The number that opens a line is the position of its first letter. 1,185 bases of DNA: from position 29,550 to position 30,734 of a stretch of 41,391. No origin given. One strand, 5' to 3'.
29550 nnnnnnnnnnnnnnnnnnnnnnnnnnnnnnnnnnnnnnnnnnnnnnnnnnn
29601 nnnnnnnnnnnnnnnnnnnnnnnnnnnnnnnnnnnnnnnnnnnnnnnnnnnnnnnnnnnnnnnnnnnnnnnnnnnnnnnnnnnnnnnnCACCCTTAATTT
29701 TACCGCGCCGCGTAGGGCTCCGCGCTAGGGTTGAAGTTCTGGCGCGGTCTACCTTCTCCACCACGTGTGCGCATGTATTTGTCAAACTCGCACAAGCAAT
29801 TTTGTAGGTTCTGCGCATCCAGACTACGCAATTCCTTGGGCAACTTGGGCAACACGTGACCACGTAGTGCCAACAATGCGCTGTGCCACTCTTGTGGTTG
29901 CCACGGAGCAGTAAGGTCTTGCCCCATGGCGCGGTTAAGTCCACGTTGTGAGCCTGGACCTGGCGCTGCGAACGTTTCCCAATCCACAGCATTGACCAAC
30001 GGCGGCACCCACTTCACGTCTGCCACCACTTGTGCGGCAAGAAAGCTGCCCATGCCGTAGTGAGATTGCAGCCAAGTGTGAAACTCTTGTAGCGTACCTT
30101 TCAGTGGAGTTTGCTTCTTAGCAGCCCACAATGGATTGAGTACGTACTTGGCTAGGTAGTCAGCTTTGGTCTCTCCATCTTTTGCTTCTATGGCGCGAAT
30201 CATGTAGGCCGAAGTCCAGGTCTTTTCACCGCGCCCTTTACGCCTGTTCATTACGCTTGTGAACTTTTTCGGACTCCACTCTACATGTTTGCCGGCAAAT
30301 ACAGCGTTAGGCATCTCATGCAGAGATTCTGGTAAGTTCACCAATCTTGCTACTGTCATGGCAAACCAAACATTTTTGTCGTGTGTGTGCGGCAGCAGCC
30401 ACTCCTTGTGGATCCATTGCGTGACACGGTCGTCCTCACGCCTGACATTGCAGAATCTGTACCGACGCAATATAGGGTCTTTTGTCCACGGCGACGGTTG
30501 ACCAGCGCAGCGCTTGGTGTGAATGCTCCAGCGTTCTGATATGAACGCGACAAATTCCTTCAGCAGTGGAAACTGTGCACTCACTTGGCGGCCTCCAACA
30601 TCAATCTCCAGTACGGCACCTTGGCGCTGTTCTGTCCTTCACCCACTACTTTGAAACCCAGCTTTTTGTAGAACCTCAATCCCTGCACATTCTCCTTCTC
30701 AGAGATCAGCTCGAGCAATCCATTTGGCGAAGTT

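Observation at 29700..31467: Two unassigned proteins (294 aa and 136 aa) translationally coupled within the modification operon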

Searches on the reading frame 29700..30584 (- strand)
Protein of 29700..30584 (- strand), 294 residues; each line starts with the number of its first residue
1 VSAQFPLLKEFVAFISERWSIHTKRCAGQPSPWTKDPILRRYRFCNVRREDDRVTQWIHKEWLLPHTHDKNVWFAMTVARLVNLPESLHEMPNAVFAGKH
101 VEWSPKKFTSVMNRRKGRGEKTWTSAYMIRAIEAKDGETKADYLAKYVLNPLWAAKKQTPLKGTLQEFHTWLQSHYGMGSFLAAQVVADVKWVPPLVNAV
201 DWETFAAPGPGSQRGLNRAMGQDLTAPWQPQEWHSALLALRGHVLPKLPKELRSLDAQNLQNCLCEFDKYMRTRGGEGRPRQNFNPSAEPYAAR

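Call 3: search_protein_families(library=pfam, proteins=[window:29700-30584:-], max_evalue=0.1)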
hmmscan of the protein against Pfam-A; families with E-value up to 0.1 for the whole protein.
window:29700-30584:- (294 aa): 2 families
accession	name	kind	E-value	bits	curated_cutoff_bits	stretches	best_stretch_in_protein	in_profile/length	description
PF18723.6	HMUDK_hel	-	1.7e-44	152.7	25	1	7-274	3-275/281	5-hmdU DNA kinase, helical domain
PF14117.11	DUF4287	-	0.043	14.3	27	0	161-191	29-59/60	Domain of unknown function (DUF4287)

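Call 6: search_protein_families(library=phrogs, proteins=[window:29700-30584:-], max_evalue=0.1)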
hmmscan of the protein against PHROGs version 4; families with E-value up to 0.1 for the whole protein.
window:29700-30584:- (294 aa): 1 family
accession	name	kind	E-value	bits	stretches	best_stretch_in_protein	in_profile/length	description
phrog_2396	-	unknown function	3.8e-56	192.1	1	8-289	7-322/331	-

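Call 7: search_dna_similar(query=window:29700-30584:-, collection=phages, mode=protein, max_rows=30)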
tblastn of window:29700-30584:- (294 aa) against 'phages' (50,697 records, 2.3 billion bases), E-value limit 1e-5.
Records with a match: 229; places in all: 231; records where one place covers at least 80% of the query: 109.
Best place of each record, by identity: <60% 229.
By first word of the organism name: Salmonella 81; Pseudomonas 70; Bordetella 9; Nodularia 9; Escherichia 9; Serratia 7; Dickeya 7; Shigella 6; Bacillus 5; Rhizobium 3; and 14 more.
By host as written in the record: - 30; Pseudomonas aeruginosa 27; Pseudomonas aeruginosa PAO1 23; Salmonella enterica 13; Bordetella bronchiseptica ATCC 10580 9; Salmonella enterica subsp. enterica serovar Enteritidis PT1 9; Salmonella enterica subsp. enterica serovar Typhimurium 6; Escherichia coli O157:H7 6; and 63 more.
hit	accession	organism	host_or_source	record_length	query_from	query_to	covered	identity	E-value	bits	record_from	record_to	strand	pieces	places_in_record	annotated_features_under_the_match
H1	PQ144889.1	Pseudomonas phage NEU2024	Pseudomonas aeruginosa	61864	2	285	97%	35.2%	6e-46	171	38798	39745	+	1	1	hypothetical protein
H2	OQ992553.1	Pseudomonas phage Clover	Pseudomonas aeruginosa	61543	6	285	95%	35.7%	5e-46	171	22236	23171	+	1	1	hypothetical protein (x2)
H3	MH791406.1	Pseudomonas phage PaSz-4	Pseudomonas aeruginosa PAO1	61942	6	285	95%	35.7%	5e-44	165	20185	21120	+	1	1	hypothetical protein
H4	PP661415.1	Pseudomonas phage Rocky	Pseudomonas aeruginosa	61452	6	285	95%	35.4%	2e-45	169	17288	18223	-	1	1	hypothetical protein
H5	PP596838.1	Pseudomonas phage PC1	Pseudomonas aeruginosa PAO1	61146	6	285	95%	35.4%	1e-44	167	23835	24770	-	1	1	hypothetical protein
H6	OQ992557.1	Pseudomonas phage Chuck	Pseudomonas aeruginosa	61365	6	285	95%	35.4%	1e-44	167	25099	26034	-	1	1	hypothetical protein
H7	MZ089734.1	Pseudomonas phage PSA20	wastewater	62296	6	285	95%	35.1%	5e-44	165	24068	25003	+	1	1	hypothetical protein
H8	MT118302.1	Pseudomonas phage Epa38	Pseudomonas sp.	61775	6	285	95%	35.0%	7e-45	167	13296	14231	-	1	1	hypothetical protein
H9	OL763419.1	Pseudomonas phage Churro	Pseudomonas aeruginosa PAO1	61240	6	285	95%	35.0%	8e-45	167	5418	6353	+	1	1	hypothetical protein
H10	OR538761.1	Pseudomonas phage PSP2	Pseudomonas aeruginosa PAO1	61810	6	285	95%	35.0%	8e-45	167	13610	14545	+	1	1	hypothetical protein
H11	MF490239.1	Pseudomonas phage vB_PaeS_S218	-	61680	6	285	95%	35.0%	1e-44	167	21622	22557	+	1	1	hypothetical protein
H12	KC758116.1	Pseudomonas phage LKO4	Pseudomonas aeruginosa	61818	6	285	95%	35.0%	2e-44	167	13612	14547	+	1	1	hypothetical protein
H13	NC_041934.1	Pseudomonas phage LKO4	Pseudomonas aeruginosa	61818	6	285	95%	35.0%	2e-44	167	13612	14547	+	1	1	hypothetical protein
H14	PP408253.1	Pseudomonas phage vB_Pa-PAC6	Pseudomonas aeruginosa PA14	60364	6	285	95%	35.0%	2e-44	166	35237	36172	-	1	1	aGPT-Pplase1 domain-containing protein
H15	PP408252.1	Pseudomonas phage vB_Pa-PAC5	Pseudomonas aeruginosa PAO1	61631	6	285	95%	35.0%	2e-44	166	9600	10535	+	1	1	aGPT-Pplase1 domain-containing protein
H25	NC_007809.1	Pseudomonas phage M6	Pseudomonas aeruginosa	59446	6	285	95%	35.0%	6e-44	165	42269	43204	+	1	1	hypothetical protein ORF055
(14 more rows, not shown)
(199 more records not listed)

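Call 10: get_annotated_region(hit=H25, flank=6000)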
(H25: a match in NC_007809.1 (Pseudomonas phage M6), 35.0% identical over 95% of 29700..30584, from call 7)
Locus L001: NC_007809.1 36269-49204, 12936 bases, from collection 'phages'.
description: Pseudomonas phage M6, complete genome.
organism: Pseudomonas phage M6 (NCBI taxid 2911432)
taxonomy: Viruses; Duplodnaviria; Heunggongvirae; Uroviricota; Caudoviricetes; Mesyanzhinovviridae; Rabinowitzvirinae; Yuavirus; Pseudomonas virus M6
host: Pseudomonas aeruginosa; source: -; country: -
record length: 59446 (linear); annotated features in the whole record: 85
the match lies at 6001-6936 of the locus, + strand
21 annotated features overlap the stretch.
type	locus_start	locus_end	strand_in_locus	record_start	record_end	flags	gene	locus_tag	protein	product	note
CDS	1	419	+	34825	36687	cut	-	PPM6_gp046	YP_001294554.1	ribonucleotide reductase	-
CDS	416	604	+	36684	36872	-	-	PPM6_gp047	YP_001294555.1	hypothetical protein ORF047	-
CDS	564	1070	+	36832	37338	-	-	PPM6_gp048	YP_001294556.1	hypothetical protein ORF048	-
CDS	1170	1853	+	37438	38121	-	-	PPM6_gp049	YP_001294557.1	hypothetical protein ORF049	-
CDS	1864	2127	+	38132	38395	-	-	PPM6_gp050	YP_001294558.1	hypothetical protein ORF050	-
CDS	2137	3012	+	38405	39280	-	-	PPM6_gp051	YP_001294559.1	hypothetical protein ORF051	-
CDS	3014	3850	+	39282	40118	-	-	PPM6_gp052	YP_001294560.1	threonine dehydratase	-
CDS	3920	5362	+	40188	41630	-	-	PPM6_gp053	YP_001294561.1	DNA repair photolyase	-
CDS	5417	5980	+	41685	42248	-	-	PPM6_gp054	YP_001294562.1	terminase small subunit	-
CDS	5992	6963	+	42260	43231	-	-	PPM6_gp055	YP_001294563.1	hypothetical protein ORF055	-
CDS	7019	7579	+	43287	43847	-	-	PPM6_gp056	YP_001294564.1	hypothetical protein ORF056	-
CDS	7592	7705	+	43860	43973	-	-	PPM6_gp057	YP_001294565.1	hypothetical protein ORF057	-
CDS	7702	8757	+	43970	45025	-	-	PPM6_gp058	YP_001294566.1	thymidylate synthase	-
CDS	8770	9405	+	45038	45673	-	-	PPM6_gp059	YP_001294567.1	hypothetical protein ORF059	putative hydrolases of HD superfamily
CDS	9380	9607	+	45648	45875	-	-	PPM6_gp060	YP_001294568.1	hypothetical protein ORF060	-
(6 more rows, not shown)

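Call 14: search_solved_structures(query=window:29700-30584:-, max_evalue=1, show_alignments=1)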
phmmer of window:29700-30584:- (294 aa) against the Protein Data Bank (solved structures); distinct sequences matched with E-value up to 1: 0.

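Call 21: find_homologous_proteins(query=window:29700-30584:-, max_evalue=0.00001)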
Query window:29700-30584:- (294 aa): 3009 proteins with E <= 0.00001 among 4346 candidates; the best 120 are listed.
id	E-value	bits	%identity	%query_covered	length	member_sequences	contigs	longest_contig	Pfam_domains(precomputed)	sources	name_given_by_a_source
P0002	8.3e-205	697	100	100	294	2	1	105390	PF18723.7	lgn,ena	-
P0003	2.8e-118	413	63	98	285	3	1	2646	PF18723.7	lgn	-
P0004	4.3e-118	412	64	99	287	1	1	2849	PF18723.7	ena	-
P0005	8.3e-117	408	65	99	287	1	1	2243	PF18723.7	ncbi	-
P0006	8.7e-116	405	63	97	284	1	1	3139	PF18723.7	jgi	jgi:alpha-glutamyl/putrescinyl thymine pyrophosphorylase clade 1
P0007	4.3e-114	399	61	99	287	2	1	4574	PF18723.7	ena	-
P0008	2.0e-109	384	61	100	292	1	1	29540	PF18723.7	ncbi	-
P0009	1.0e-108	382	62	97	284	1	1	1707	PF18723.7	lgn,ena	-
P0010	6.5e-108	379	59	97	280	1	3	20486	PF18723.7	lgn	-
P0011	1.2e-102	362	57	97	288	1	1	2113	PF18723.7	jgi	jgi:hypothetical protein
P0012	2.5e-102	361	59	99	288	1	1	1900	PF18723.7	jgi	jgi:hypothetical protein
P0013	2.3e-100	354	58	97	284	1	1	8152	PF18723.7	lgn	-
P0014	3.3e-96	340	56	96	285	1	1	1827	PF18723.7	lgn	-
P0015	8.4e-96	339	55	96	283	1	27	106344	PF18723.7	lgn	-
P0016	2.0e-95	338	55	99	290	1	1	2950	PF18723.7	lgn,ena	-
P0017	2.2e-95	338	55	99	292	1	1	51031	PF18723.7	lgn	-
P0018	6.8e-95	336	54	98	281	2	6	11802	PF18723.7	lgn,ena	-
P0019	2.5e-94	334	56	98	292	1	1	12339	PF18723.7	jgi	jgi:hypothetical protein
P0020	3.9e-94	334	53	97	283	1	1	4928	PF18723.7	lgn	-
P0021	1.7e-92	328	55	96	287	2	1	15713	PF18723.7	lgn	-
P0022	1.8e-91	325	52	98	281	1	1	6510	PF18723.7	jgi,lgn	jgi:hypothetical protein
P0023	7.3e-91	323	53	99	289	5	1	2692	PF18723.7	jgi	jgi:alpha-glutamyl/putrescinyl thymine pyrophosphorylase clade 1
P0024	6.4e-90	320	52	100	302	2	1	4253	PF18723.7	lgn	-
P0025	2.0e-89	318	52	98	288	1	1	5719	PF18723.7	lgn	-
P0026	7.6e-89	316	52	95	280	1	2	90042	PF18723.7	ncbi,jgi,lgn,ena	-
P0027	8.8e-88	313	49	96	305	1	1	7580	PF18723.7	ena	-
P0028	1.5e-87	312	54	96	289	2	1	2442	PF18723.7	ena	-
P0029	2.2e-87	311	51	99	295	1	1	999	PF18723.7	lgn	-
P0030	8.7e-87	309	54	94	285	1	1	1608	PF18723.7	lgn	-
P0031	2.1e-86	308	52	99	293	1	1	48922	PF18723.7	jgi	jgi:hypothetical protein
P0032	2.8e-86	308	51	99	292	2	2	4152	PF18723.7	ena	-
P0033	3.1e-86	308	53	95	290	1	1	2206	PF18723.7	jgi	jgi:hypothetical protein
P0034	3.7e-86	307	51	96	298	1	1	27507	PF18723.7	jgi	jgi:alpha-glutamyl/putrescinyl thymine pyrophosphorylase clade 1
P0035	4.0e-86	307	53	94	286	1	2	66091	PF18723.7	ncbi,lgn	-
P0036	6.0e-86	307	51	99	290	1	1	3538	PF18723.7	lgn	-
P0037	6.6e-86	307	53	99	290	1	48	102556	PF18723.7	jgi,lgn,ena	jgi:hypothetical protein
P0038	1.5e-85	305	52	95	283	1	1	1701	PF18723.7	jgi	jgi:hypothetical protein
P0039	1.7e-85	305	52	97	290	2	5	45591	PF18723.7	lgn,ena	-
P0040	2.8e-85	305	52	97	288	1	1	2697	PF18723.7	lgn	-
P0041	4.0e-85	304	54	95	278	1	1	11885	PF18723.7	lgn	-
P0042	4.5e-85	304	51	96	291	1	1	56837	PF18723.7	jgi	jgi:hypothetical protein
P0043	1.1e-84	303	52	96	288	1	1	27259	PF18723.7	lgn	-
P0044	2.2e-84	302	49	99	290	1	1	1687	PF18723.7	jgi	-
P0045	3.5e-84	301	51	94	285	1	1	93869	PF18723.7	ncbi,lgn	-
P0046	9.0e-84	300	52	94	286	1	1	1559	PF18723.7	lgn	-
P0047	1.6e-83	299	52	94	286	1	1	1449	PF18723.7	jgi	jgi:hypothetical protein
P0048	2.6e-83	298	53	95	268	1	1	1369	PF18723.7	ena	-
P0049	2.8e-83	298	50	96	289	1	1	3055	PF18723.7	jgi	jgi:hypothetical protein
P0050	3.6e-83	298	51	95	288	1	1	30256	PF18723.7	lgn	-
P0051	5.9e-83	297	50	95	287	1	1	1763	PF18723.7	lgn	-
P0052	6.2e-83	297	51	95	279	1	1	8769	PF18723.7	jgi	jgi:hypothetical protein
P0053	6.5e-83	297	48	99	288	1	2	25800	PF18723.7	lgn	-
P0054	8.2e-83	296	51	94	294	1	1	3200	PF18723.7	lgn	-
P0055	9.5e-83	296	52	99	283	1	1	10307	PF18723.7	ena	-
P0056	1.2e-82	296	52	93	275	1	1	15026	PF18723.7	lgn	-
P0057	1.8e-82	295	52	96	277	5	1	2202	PF18723.7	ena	-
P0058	5.1e-82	294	51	94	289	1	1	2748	PF18723.7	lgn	-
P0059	5.3e-82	294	50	97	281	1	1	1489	PF18723.7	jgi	jgi:hypothetical protein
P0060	6.4e-82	293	49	98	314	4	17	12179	PF18723.7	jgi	jgi:hypothetical protein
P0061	1.2e-81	293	49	99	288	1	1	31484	PF18723.7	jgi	jgi:hypothetical protein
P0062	1.2e-81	293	50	97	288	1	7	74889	PF18723.7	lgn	-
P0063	1.4e-81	292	51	94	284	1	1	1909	PF18723.7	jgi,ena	-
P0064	1.5e-81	292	52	98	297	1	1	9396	PF18723.7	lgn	-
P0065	1.7e-81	292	48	99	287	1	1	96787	PF18723.7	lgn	-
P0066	2.3e-81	292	52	94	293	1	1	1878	PF18723.7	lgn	-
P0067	2.8e-81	291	48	94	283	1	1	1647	PF18723.7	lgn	-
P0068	7.7e-81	290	50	94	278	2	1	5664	PF18723.7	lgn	-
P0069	8.4e-81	290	49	99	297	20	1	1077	PF18723.7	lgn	-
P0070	1.3e-80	289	51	95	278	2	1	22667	PF18723.7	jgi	jgi:hypothetical protein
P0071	2.1e-80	289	50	94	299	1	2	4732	PF18723.7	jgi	jgi:hypothetical protein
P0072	2.7e-80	288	49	97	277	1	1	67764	PF18723.7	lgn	-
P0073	3.0e-80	288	53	94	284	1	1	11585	PF18723.7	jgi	jgi:hypothetical protein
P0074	5.7e-80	287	49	96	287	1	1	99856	PF18723.7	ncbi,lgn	-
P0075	6.8e-80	287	51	95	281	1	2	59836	PF18723.7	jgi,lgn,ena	-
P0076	6.8e-80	287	51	98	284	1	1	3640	PF18723.7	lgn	-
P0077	1.1e-79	286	50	95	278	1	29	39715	PF18723.7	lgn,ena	-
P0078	1.2e-79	286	50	96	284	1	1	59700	PF18723.7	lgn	-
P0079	2.4e-79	285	47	94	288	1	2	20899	PF18723.7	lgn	-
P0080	2.6e-79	285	49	97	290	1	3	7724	PF18723.7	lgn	-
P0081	5.0e-79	284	48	94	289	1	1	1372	PF18723.7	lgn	-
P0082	5.7e-79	284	50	94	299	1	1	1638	PF18723.7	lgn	-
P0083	6.2e-79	284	47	95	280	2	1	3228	PF18723.7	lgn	-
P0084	9.7e-79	283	48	97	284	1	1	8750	PF18723.7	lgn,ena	-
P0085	1.1e-78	283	49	95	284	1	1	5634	PF18723.7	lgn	-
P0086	1.7e-78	282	51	94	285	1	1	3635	PF18723.7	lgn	-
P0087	1.8e-78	282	50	96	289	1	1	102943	PF18723.7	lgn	-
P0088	2.1e-78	282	49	94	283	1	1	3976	PF18723.7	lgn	-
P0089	2.2e-78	282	49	94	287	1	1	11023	PF18723.7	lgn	-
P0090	3.2e-78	281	50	94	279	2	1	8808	PF18723.7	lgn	-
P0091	3.4e-78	281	49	97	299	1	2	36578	PF18723.7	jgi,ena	-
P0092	3.5e-78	281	49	95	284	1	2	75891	PF18723.7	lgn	-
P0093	3.8e-78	281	50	94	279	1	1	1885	PF18723.7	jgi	jgi:hypothetical protein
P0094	5.2e-78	281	48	99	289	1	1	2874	PF18723.7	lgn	-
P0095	5.6e-78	281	50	92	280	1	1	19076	PF18723.7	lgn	-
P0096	6.1e-78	280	52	94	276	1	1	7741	PF18723.7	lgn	-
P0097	6.6e-78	280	47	98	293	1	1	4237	PF18723.7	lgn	-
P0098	8.1e-78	280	49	94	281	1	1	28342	PF18723.7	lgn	-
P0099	1.1e-77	280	48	95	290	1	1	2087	PF18723.7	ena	-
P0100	1.1e-77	280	50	94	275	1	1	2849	PF18723.7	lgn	-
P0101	1.4e-77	279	50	93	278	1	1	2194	PF18723.7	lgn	-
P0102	1.6e-77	279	49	94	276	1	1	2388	PF18723.7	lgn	-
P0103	1.7e-77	279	49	94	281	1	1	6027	PF18723.7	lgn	-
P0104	1.8e-77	279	50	96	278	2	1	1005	PF18723.7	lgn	-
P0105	2.4e-77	278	49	94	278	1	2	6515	PF18723.7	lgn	-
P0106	2.7e-77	278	46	96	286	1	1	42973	PF18723.7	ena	-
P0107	2.8e-77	278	48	94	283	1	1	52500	PF18723.7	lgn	-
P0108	3.4e-77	278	48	96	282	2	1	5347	PF18723.7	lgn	-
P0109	4.5e-77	278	51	94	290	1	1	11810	PF18723.7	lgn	-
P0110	5.2e-77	277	49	97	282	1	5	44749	PF18723.7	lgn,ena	-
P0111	5.5e-77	277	50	94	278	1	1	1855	PF18723.7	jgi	jgi:hypothetical protein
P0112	5.8e-77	277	48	97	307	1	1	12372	PF18723.7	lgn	-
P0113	6.0e-77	277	49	94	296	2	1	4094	PF18723.7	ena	-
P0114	8.7e-77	277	50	94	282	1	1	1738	PF18723.7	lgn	-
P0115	1.1e-76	276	48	95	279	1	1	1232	PF18723.7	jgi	jgi:hypothetical protein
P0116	1.6e-76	276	48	95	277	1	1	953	PF18723.7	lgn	-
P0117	1.6e-76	276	49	95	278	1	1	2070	PF18723.7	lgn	-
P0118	2.2e-76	275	48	99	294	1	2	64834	PF18723.7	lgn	-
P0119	2.5e-76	275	50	93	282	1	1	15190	PF18723.7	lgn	-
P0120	2.5e-76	275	48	95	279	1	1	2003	PF18723.7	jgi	jgi:hypothetical protein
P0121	2.9e-76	275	50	96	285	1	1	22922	PF18723.7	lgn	-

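Call 22: find_encoding_contigs(protein=P0008, flank=6000, max_places=2)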
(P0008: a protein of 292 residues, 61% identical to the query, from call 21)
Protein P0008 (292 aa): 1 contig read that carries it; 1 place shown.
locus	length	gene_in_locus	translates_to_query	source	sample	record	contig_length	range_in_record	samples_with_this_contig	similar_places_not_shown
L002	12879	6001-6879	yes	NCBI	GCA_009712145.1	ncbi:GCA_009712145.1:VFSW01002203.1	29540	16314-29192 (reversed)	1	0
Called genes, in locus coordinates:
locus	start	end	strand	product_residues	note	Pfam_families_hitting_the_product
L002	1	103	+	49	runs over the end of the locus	-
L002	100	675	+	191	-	PF19474:DUF6011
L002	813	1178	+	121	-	PF03013:Pyr_excise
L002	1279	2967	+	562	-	-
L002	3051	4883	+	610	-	PF13522:GATase_6, PF18724:ADDT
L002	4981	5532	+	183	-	PF13671:AAA_33 (faint)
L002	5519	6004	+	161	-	PF00583:Acetyltransf_1 (weak), PF13508:Acetyltransf_7 (weak)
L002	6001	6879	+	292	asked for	PF18723:HMUDK_hel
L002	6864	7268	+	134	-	-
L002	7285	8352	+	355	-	PF00303:Thymidylat_synt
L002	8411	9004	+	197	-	PF12917:YfbR-like (faint)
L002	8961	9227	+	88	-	PF11753:DUF3310 (weak)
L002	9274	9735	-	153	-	PF00959:Phage_lysozyme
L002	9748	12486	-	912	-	PF24146:K1-lyase_C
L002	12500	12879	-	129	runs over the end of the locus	-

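Call 23: find_encoding_contigs(protein=P0015, flank=6000, max_places=2)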
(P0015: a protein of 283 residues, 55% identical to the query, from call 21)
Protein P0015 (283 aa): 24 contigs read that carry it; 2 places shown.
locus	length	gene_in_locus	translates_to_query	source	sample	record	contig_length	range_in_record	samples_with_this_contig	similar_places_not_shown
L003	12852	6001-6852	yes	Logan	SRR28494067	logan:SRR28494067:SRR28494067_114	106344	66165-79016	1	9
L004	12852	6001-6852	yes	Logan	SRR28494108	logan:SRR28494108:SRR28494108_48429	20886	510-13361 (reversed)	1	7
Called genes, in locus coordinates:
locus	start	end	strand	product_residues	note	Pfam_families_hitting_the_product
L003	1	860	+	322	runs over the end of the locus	PF10979:DUF2786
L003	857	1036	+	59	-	-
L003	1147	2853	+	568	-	-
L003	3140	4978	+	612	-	PF13522:GATase_6, PF18724:ADDT, PF18746:aGPT-Pplase3 (weak)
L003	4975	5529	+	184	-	-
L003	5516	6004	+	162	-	PF00583:Acetyltransf_1, PF13508:Acetyltransf_7 (weak)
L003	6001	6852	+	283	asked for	PF18723:HMUDK_hel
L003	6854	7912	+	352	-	PF00303:Thymidylat_synt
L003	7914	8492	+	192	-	PF12917:YfbR-like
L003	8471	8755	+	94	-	-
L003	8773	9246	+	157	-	-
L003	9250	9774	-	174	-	PF09374:PG_binding_3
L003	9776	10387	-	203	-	-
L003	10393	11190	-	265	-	-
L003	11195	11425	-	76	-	-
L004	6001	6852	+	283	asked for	PF18723:HMUDK_hel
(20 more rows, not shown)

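Call 24: find_encoding_contigs(protein=P0010, flank=6000, max_places=2)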
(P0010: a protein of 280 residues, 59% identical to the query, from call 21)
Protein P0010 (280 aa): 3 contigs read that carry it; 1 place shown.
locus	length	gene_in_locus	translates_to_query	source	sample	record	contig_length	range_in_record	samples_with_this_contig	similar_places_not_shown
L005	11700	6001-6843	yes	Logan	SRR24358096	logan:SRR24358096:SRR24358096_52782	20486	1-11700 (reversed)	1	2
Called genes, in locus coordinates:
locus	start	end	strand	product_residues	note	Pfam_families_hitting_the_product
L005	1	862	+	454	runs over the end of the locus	PF00176:SNF2-rel_dom, PF04851:ResIII (faint), PF00271:Helicase_C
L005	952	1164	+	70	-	-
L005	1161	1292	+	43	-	-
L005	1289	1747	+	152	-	PF19474:DUF6011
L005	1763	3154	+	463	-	-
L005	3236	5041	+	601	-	PF13522:GATase_6, PF18724:ADDT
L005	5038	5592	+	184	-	PF18748:HMUDK_HMUD1 (weak)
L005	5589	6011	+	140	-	PF00583:Acetyltransf_1, PF13673:Acetyltransf_10, PF13508:Acetyltransf_7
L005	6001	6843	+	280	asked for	PF18723:HMUDK_hel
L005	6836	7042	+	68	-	-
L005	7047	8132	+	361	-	PF00303:Thymidylat_synt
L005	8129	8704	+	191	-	PF12917:YfbR-like, PF13023:HD_3 (weak)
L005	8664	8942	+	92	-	-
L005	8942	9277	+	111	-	-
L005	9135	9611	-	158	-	-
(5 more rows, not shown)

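Call 29: search_protein_families(library=ncbifam, proteins=[window:29700-30584:-], max_evalue=0.1)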
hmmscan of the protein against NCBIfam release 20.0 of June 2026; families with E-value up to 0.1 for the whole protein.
window:29700-30584:- (294 aa): 0 families

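Call 30: search_protein_families(library=padloc, proteins=[window:29700-30584:-], max_evalue=0.1)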
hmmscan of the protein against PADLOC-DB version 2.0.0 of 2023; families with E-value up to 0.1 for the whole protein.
window:29700-30584:- (294 aa): 0 families

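Call 43: search_solved_structures(query=A2, max_evalue=10, show_alignments=3)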
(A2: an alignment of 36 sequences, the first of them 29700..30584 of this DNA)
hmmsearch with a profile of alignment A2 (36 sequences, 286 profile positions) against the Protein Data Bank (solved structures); distinct sequences matched with E-value up to 10: 1.
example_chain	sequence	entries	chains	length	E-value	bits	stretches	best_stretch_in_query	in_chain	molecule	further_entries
4n7r_C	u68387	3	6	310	1.9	11.2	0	50-89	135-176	Genomic DNA, chromosome 3, P1 clone: MXL8 | Glutamyl-tRNA reductase-binding protein, chloroplastic | Glutamyl-tRNA reductase-binding protein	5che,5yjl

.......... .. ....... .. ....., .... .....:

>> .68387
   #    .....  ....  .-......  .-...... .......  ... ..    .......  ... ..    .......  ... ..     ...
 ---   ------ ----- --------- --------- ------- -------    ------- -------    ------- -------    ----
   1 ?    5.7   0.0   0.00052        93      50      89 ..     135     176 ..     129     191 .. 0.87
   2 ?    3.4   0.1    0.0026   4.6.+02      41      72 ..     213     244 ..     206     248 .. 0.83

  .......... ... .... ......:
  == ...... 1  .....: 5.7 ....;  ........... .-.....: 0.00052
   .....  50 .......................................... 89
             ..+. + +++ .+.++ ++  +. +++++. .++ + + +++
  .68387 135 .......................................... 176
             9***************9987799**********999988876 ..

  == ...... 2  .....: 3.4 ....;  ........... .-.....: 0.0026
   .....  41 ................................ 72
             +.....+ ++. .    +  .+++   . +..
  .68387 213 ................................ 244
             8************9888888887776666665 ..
